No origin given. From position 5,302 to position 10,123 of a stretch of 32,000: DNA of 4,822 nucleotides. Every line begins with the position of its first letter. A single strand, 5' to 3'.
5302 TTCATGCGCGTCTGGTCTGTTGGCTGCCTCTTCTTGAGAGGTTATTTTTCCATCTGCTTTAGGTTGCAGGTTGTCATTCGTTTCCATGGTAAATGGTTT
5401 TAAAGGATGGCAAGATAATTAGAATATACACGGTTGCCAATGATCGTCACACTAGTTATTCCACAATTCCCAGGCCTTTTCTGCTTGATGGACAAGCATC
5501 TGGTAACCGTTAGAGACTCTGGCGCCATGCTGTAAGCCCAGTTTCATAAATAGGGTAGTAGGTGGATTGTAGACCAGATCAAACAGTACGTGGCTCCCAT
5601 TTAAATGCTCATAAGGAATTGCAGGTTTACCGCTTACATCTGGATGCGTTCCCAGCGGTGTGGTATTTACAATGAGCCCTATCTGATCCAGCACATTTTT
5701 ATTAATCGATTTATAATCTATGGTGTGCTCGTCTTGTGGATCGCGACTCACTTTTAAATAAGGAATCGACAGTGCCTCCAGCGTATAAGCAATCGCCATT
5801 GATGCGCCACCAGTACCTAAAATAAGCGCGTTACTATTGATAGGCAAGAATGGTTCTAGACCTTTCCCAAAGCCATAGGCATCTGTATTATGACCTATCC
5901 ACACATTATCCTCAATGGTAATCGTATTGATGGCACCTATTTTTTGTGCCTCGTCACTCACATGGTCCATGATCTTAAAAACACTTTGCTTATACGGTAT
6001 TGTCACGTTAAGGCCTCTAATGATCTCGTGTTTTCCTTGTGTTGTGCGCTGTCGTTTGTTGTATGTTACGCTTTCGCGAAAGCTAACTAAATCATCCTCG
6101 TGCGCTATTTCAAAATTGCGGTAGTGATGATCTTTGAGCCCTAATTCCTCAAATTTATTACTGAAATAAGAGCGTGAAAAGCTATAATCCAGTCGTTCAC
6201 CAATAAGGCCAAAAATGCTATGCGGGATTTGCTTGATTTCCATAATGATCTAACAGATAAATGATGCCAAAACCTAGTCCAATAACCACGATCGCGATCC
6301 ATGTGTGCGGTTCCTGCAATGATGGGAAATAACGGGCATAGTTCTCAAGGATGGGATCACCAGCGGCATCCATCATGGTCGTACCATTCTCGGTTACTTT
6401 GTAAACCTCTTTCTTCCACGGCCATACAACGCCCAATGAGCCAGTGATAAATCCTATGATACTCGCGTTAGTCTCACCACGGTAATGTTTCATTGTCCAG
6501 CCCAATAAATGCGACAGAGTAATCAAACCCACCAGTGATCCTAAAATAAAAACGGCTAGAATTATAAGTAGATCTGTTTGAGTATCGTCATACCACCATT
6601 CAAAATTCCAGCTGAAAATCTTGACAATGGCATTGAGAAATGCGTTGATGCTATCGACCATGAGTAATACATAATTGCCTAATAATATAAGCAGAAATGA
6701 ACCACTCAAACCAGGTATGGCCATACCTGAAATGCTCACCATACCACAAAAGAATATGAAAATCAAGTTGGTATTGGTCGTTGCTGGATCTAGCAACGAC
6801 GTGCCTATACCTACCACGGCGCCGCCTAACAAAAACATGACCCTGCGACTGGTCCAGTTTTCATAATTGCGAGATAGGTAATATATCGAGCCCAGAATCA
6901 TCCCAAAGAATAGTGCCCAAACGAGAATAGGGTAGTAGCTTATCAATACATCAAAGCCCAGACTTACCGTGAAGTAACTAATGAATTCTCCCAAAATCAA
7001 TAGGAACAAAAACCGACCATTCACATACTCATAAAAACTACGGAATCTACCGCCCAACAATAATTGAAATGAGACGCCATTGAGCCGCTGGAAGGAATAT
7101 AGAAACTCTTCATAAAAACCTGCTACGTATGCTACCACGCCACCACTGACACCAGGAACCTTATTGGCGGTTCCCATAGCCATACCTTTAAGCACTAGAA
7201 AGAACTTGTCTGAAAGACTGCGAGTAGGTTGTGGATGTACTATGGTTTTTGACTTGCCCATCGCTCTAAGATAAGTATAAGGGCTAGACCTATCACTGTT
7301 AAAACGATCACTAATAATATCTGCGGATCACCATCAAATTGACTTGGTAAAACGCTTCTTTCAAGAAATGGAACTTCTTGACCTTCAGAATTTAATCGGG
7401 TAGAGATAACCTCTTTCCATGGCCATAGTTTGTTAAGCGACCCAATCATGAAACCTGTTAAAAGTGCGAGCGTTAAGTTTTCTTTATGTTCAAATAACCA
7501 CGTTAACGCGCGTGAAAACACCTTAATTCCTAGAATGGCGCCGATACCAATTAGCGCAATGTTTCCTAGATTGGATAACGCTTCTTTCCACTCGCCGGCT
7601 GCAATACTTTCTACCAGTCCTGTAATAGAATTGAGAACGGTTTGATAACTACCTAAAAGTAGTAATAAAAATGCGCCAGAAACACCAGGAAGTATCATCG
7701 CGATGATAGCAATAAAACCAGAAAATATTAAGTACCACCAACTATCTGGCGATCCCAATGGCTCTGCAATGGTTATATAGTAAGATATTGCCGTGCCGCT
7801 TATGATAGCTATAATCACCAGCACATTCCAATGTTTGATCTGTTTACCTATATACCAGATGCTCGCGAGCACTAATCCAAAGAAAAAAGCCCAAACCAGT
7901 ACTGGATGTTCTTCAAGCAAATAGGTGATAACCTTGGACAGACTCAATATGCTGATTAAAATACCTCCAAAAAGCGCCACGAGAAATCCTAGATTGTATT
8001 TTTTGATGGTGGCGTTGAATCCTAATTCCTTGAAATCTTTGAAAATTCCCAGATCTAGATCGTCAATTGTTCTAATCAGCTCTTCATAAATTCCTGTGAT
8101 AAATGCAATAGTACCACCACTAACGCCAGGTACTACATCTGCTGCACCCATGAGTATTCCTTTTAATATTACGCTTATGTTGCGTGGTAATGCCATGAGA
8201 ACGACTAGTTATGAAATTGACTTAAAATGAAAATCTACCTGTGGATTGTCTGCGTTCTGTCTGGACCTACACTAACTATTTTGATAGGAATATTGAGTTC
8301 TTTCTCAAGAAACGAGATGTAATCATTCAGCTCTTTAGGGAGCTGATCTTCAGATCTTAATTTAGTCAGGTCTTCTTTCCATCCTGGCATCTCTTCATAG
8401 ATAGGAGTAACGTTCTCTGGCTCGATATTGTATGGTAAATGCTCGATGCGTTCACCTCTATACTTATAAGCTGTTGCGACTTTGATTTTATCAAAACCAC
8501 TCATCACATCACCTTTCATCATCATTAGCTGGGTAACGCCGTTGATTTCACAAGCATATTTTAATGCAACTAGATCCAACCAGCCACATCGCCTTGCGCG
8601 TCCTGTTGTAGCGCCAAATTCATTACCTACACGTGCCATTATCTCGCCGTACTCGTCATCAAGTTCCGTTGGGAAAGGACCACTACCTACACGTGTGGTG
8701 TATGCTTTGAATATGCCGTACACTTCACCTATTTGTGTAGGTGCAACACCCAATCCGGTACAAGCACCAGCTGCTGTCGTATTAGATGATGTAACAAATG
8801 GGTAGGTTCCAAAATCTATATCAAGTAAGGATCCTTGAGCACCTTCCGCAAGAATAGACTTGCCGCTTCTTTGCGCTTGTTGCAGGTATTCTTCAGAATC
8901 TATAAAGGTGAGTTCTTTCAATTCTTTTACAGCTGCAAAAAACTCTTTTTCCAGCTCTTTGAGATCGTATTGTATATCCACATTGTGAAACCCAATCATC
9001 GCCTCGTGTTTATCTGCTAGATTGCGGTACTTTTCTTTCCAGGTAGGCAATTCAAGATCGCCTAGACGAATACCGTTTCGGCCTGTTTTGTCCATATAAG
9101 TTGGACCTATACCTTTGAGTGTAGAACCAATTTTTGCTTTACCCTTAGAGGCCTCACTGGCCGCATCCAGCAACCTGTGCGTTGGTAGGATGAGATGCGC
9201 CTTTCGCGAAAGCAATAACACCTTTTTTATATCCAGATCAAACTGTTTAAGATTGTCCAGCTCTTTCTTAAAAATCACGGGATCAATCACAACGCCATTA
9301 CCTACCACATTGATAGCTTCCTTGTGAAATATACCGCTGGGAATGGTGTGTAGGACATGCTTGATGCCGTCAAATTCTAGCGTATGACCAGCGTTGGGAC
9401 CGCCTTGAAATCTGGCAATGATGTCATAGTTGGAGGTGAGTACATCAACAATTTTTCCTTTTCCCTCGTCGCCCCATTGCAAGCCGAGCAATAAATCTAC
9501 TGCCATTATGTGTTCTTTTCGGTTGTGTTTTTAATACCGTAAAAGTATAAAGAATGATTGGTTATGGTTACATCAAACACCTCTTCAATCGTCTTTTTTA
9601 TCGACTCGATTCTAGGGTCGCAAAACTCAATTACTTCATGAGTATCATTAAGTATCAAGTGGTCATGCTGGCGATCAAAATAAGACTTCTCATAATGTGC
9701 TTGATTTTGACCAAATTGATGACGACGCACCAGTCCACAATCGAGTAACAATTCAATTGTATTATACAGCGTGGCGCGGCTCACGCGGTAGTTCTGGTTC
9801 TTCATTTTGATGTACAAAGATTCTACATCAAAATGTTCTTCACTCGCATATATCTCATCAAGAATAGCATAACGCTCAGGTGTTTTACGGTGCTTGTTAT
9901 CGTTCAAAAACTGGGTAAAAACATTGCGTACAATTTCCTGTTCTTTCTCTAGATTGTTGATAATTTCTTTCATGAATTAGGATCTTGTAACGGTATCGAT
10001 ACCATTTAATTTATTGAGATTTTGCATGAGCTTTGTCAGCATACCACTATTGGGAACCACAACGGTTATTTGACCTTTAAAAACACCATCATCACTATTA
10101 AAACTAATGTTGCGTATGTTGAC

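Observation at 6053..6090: Palindromic element apparently inserted in-frame inside the essential aroE gene (RPE-like)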

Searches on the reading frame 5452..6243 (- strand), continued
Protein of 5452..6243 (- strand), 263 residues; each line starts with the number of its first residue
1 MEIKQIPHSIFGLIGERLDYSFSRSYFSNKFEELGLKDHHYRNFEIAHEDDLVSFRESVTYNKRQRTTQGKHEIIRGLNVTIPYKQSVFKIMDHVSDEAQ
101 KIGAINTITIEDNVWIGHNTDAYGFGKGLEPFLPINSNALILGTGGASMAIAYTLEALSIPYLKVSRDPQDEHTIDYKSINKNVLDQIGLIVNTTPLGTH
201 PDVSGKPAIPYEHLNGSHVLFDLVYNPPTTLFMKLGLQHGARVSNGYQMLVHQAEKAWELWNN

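Call 20: find_encoding_contigs(protein=P0066, flank=10000, max_places=2)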
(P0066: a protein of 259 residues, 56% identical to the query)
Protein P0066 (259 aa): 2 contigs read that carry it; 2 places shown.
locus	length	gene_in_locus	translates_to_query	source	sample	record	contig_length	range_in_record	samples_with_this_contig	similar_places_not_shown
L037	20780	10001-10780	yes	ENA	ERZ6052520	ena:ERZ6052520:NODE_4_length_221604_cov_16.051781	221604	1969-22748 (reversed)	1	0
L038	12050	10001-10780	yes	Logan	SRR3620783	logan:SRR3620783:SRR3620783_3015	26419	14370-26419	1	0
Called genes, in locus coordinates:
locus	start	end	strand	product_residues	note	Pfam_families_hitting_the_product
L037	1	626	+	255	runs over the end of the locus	-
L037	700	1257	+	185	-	PF02622:DUF179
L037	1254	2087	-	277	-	PF01063:Aminotran_4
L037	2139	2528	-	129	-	PF19569:START_2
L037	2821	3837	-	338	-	PF00356:LacI, PF00532:Peripla_BP_1, PF13407:Peripla_BP_4, PF13377:Peripla_BP_3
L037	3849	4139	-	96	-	PF00085:Thioredoxin, PF00578:AhpC-TSA (weak), PF08534:Redoxin (weak), PF13098:Thioredoxin_2 (weak), PF13899:Thioredoxin_7 (weak), PF13728:TraF (weak), PF13905:Thioredoxin_8 (weak)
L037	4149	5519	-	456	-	PF13393:tRNA-synt_His, PF03129:HGTP_anticodon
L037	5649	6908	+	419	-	PF12704:MacB_PCD, PF02687:FtsX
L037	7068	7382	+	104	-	-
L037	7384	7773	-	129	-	PF01503:PRA-PH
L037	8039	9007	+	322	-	PF04018:VCA0040-like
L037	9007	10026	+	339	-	PF04018:VCA0040-like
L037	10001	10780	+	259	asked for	PF08501:Shikimate_dh_N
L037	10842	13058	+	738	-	PF03993:DUF349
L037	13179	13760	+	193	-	-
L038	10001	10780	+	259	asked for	PF08501:Shikimate_dh_N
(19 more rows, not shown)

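Call 21: find_encoding_contigs(protein=P0064, flank=10000, max_places=2)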
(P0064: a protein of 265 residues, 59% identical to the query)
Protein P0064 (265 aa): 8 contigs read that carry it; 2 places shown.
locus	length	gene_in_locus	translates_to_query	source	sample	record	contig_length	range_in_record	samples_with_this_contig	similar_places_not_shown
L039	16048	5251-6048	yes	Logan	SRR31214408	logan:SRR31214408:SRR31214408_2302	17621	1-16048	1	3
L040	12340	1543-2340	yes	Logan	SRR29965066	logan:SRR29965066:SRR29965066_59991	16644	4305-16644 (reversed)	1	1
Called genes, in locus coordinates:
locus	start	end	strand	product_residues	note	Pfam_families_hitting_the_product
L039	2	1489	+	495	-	?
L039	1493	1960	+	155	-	PF01475:FUR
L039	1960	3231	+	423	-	PF00709:Adenylsucc_synt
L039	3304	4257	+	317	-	PF04018:VCA0040-like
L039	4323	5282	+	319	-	PF04018:VCA0040-like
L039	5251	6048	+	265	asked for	PF08501:Shikimate_dh_N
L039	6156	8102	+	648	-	PF03993:DUF349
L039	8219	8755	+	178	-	PF08547:CIA30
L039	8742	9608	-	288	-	PF01869:BcrAD_BadFG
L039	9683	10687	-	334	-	PF00044:Gp_dh_N, PF02800:Gp_dh_C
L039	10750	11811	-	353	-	PF00365:PFK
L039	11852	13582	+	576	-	PF00474:SSF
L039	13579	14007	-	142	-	PF09912:DUF2141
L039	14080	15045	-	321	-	PF01259:SAICAR_synt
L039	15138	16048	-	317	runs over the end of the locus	PF00580:UvrD-helicase (faint), PF02562:PhoH, PF13245:AAA_19 (weak), PF13604:AAA_30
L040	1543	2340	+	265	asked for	PF08501:Shikimate_dh_N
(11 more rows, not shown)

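Call 32: predict_structure(alignment_id=A1)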
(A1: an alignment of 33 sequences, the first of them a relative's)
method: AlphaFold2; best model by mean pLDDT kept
length: 263 residues; sequences in the alignment: 33
mean_pLDDT: 95.1   pTM: 0.89
mean pLDDT of the five models: 95.1, 92.2, 92.0, 91.2, 90.9
residues with pLDDT >= 90: 245; 70-90: 14; 50-70: 2; < 50: 2
segments of 3 or more residues with pLDDT < 50: none
pLDDT, mean of each block of 10 residues (from residue 1): 75 90 95 96 95 96 93 97 94 98 98 97 98 95 95 98 96 96 98 93 95 98 95 98 97 98 90
secondary structure, 60 per line:
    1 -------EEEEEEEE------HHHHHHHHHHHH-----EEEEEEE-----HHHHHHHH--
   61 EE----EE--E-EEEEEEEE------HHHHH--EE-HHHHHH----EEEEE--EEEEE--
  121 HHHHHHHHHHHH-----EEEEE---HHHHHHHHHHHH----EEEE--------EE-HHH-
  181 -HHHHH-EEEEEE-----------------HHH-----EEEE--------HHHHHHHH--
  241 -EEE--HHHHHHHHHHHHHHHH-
elements in order: E8-15 H22-33 E39-45 H51-58 E73-80 H87-91 H97-102 E107-111 E114-118 H121-132 E138-142 H146-157 E162-165 H182-186 E188-193 E219-222 H231-238 E242-244 H247-262

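Call 67: find_encoding_contigs(protein=P0068, flank=10000, max_places=1)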
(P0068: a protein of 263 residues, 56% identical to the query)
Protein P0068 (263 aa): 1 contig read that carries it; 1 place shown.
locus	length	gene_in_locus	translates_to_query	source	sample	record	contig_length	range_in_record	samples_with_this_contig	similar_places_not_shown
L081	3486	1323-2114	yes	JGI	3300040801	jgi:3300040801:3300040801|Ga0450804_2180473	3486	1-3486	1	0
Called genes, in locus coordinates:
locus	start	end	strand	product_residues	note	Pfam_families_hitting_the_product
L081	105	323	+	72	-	-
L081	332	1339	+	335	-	PF04018:VCA0040-like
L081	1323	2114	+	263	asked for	PF08501:Shikimate_dh_N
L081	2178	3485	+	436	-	?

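Call 68: find_encoding_contigs(protein=P0069, flank=10000, max_places=1)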
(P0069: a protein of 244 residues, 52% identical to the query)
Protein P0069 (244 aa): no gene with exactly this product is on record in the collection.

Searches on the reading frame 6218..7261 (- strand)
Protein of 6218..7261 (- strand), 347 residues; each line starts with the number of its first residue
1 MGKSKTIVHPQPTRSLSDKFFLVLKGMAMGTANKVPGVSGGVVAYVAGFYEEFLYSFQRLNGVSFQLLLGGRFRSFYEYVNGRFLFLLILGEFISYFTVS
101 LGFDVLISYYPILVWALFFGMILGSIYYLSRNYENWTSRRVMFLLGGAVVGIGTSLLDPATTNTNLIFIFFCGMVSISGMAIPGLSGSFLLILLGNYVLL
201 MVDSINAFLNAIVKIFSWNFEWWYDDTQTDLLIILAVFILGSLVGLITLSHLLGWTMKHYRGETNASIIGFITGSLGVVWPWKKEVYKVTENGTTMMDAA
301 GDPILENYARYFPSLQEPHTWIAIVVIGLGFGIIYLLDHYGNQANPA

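Call 33: search_protein_families(library=pfam, proteins=[window:6218-7261:-], max_evalue=0.001)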
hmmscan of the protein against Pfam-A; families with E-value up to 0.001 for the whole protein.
window:6218-7261:- (347 aa): 1 family
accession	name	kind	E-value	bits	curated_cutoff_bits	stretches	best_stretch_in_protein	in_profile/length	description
PF04018.18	VCA0040-like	-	8.8e-68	229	26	1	29-292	1-241/246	Undecaprenyl phosphate translocase-like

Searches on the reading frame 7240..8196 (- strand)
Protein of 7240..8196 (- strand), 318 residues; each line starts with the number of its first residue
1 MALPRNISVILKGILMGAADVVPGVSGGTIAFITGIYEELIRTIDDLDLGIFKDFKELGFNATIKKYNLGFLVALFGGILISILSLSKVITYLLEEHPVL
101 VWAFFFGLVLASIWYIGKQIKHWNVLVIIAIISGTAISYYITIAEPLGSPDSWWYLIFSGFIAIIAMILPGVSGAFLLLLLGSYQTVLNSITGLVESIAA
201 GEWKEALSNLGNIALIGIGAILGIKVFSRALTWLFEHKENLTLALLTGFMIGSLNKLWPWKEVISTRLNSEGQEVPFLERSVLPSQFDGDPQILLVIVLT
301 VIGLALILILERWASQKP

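Call 33: search_protein_families(library=pfam, proteins=[window:7240-8196:-], max_evalue=0.001)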
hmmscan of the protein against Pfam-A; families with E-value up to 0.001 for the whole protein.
window:7240-8196:- (318 aa): 1 family
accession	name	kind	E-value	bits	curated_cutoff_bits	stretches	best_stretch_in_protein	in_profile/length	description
PF04018.18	VCA0040-like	-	4.9e-90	301.8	26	1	16-274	1-245/246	Undecaprenyl phosphate translocase-like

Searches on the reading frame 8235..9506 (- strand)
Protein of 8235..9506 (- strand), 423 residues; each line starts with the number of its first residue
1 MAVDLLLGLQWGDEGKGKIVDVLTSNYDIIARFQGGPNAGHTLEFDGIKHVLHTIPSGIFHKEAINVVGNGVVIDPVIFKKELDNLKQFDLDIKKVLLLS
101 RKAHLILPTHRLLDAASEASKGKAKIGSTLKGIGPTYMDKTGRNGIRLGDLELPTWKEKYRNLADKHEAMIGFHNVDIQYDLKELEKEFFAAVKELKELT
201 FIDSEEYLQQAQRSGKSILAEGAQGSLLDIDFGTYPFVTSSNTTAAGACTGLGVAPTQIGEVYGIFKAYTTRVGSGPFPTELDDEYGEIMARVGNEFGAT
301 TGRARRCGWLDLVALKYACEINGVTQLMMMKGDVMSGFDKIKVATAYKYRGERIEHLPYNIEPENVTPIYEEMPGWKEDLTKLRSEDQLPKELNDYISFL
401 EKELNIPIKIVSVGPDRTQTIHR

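Call 10: search_protein_families(library=pfam, proteins=[window:8235-9506:-], max_evalue=0.01)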
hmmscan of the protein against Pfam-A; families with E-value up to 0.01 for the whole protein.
window:8235-9506:- (423 aa): 1 family
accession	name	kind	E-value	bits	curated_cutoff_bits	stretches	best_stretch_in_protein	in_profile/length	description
PF00709.27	Adenylsucc_synt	-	7.3e-172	572.2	27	1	6-421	2-416/416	Adenylosuccinate synthetase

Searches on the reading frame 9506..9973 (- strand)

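Call 33: search_protein_families(library=pfam, proteins=[window:9506-9973:-], max_evalue=0.001)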
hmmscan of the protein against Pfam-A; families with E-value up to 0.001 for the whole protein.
window:9506-9973:- (155 aa): 1 family
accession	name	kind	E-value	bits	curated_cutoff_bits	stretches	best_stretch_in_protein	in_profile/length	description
PF01475.25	FUR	-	1.4e-25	90.2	23.1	1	28-145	4-121/121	Ferric uptake regulator family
